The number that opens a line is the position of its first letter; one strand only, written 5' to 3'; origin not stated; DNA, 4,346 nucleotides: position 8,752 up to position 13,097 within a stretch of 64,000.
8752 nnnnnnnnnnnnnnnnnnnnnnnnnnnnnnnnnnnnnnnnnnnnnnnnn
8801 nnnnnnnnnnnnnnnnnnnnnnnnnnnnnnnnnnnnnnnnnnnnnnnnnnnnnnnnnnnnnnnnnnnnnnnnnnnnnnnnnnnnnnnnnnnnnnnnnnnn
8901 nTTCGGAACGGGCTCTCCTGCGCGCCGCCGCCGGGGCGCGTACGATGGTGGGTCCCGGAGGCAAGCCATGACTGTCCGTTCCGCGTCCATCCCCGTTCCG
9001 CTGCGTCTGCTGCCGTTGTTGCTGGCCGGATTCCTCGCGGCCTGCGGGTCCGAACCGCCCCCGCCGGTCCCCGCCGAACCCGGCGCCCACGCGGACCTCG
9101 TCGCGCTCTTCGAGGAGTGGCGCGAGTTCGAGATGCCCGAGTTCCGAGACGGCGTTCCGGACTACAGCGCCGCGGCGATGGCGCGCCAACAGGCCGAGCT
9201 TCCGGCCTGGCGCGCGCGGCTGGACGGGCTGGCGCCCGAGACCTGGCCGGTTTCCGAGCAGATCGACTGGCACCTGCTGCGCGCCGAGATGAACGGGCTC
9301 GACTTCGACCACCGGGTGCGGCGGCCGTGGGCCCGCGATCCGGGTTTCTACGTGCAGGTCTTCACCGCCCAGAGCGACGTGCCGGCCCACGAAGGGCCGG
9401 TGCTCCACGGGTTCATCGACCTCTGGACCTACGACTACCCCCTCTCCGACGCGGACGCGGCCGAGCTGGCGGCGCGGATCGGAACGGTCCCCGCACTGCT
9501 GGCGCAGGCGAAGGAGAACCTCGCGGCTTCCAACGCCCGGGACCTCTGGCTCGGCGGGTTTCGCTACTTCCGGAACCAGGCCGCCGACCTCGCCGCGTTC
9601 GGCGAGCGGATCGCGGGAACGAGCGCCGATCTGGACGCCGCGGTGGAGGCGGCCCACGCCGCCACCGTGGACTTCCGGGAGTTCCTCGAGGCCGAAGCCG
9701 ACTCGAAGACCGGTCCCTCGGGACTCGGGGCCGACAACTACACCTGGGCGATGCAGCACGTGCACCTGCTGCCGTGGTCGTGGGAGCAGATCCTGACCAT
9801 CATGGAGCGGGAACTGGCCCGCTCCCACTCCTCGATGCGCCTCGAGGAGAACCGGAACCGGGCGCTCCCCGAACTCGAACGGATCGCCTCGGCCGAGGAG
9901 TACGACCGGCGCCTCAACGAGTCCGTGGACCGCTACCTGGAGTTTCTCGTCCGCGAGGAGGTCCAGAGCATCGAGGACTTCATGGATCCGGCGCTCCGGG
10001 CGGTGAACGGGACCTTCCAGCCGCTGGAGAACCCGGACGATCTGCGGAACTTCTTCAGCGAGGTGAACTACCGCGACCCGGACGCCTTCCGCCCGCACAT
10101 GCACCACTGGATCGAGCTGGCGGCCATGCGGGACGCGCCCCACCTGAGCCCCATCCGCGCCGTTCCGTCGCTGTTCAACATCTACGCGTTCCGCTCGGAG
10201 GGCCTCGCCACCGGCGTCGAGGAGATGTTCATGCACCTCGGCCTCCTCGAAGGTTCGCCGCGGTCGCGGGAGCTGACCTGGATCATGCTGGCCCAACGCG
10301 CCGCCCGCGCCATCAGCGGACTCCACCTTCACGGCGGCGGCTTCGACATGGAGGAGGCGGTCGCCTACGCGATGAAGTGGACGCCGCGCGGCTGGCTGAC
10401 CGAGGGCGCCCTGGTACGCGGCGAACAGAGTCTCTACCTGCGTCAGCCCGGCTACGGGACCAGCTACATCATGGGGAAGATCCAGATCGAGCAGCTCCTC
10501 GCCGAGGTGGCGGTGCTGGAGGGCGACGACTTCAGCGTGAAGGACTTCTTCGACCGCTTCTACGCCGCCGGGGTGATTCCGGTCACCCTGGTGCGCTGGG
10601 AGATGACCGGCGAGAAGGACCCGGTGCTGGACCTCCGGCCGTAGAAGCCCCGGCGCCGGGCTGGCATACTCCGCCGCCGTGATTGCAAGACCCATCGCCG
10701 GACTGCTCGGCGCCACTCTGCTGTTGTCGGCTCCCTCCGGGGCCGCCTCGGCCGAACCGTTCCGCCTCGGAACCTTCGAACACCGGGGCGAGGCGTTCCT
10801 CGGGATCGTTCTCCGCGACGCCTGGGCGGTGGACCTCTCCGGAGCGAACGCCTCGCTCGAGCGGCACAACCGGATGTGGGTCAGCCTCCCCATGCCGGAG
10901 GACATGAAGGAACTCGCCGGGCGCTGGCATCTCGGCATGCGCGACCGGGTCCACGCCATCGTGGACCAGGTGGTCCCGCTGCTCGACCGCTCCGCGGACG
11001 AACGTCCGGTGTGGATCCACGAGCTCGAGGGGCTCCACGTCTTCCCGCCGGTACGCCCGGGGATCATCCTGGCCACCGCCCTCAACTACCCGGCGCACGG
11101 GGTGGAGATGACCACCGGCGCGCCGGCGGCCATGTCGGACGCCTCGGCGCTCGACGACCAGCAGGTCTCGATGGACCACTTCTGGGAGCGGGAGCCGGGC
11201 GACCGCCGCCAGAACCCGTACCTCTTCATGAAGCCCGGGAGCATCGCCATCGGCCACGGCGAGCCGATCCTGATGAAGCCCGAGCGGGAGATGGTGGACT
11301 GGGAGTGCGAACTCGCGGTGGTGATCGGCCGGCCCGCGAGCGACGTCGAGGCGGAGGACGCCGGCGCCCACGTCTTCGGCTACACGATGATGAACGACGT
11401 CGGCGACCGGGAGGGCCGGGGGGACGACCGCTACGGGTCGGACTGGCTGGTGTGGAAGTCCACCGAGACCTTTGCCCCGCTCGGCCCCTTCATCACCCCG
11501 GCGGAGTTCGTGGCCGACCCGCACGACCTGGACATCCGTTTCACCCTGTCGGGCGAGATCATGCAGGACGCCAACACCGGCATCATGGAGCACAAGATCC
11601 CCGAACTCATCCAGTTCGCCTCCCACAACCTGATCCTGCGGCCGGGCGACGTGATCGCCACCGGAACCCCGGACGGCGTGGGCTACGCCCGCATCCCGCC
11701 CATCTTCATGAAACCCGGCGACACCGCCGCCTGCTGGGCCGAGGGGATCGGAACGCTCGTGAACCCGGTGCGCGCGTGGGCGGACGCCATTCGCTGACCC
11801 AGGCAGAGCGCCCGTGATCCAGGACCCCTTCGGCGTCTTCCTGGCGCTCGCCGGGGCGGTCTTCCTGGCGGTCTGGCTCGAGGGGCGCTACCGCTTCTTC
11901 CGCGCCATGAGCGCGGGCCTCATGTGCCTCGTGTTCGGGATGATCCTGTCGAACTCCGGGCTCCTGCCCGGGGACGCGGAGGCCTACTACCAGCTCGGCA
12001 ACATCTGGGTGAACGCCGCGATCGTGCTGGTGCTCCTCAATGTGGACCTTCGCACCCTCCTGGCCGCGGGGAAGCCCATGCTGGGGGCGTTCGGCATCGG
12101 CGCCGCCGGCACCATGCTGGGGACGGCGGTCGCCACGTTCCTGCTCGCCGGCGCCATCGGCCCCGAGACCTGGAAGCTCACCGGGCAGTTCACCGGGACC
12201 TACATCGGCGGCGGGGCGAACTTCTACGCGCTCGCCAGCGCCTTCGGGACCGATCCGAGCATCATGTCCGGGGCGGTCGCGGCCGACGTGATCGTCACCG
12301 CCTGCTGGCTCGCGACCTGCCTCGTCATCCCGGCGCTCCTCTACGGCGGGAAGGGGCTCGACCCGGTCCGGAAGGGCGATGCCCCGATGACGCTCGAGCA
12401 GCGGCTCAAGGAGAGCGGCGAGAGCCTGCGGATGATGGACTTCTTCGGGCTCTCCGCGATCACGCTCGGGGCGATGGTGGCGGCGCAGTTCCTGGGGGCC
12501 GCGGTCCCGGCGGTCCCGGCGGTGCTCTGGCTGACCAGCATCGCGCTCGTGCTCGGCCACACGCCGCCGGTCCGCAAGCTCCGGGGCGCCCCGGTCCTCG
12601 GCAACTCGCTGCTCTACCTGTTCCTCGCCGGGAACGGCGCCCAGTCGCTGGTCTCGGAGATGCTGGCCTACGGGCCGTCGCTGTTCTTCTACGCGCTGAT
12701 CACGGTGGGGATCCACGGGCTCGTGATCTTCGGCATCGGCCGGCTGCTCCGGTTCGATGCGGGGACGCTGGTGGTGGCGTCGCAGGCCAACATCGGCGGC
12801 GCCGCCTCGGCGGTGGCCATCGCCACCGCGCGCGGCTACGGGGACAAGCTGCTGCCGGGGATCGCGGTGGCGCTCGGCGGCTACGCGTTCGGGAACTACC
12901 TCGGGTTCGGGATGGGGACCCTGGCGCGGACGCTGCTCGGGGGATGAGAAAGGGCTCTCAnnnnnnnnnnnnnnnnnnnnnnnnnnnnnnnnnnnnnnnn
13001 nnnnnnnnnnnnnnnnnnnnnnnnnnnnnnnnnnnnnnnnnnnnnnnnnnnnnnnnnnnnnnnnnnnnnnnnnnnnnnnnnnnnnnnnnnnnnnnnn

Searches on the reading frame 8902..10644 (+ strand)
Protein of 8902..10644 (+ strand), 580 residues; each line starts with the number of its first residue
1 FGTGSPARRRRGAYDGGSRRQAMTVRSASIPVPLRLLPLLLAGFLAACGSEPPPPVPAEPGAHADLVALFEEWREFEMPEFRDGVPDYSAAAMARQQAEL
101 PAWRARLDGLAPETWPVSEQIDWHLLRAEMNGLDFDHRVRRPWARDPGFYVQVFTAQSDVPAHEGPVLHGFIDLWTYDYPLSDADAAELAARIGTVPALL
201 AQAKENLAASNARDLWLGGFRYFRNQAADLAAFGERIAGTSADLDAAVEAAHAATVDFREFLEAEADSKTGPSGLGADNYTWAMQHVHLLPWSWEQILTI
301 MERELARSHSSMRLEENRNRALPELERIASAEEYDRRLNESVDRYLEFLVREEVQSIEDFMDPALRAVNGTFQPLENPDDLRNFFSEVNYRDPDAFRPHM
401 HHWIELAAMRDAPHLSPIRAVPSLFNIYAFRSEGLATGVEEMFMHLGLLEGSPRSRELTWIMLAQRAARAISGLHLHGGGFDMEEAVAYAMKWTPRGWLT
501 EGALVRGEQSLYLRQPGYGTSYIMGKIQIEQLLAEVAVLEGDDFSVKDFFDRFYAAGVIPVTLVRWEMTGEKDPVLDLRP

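Call 8: search_protein_families(library=pfam, proteins=[window:8902-10644:+], max_evalue=0.001)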
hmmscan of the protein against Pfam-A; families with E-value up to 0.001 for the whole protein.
window:8902-10644:+ (580 aa): 1 family
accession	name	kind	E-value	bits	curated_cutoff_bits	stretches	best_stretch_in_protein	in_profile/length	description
PF05960.17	DUF885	-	1.2e-30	108.1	32.4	2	402-567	373-531/532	Bacterial protein of unknown function (DUF885)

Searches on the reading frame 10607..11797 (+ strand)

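Call 8: search_protein_families(library=pfam, proteins=[window:10607-11797:+], max_evalue=0.001)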
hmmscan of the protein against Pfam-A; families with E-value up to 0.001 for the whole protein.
window:10607-11797:+ (396 aa): 1 family
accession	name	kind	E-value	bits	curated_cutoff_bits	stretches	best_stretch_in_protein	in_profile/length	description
PF01557.24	FAA_hydrolase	-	2.5e-57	194.4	23.9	1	156-389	4-214/214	Fumarylacetoacetate (FAA) hydrolase C-terminal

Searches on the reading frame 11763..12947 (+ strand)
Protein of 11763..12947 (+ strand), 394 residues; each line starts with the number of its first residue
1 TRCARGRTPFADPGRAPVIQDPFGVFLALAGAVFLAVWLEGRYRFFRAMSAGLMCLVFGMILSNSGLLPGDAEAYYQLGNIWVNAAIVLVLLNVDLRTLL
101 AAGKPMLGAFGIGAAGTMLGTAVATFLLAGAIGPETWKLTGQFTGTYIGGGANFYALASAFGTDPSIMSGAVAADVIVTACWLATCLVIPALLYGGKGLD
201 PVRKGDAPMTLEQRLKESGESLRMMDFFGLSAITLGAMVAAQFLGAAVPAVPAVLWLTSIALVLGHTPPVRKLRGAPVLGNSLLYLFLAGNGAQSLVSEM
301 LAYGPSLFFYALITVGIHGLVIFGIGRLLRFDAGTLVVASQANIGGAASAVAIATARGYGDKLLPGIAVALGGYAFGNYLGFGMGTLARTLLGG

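Call 8: search_protein_families(library=pfam, proteins=[window:11763-12947:+], max_evalue=0.001)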
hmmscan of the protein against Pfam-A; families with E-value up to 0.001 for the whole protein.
window:11763-12947:+ (394 aa): 1 family
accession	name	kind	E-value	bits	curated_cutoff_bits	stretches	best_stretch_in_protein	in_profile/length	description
PF05684.17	DUF819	-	1.7e-60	205.5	27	1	29-388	3-376/379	Protein of unknown function (DUF819)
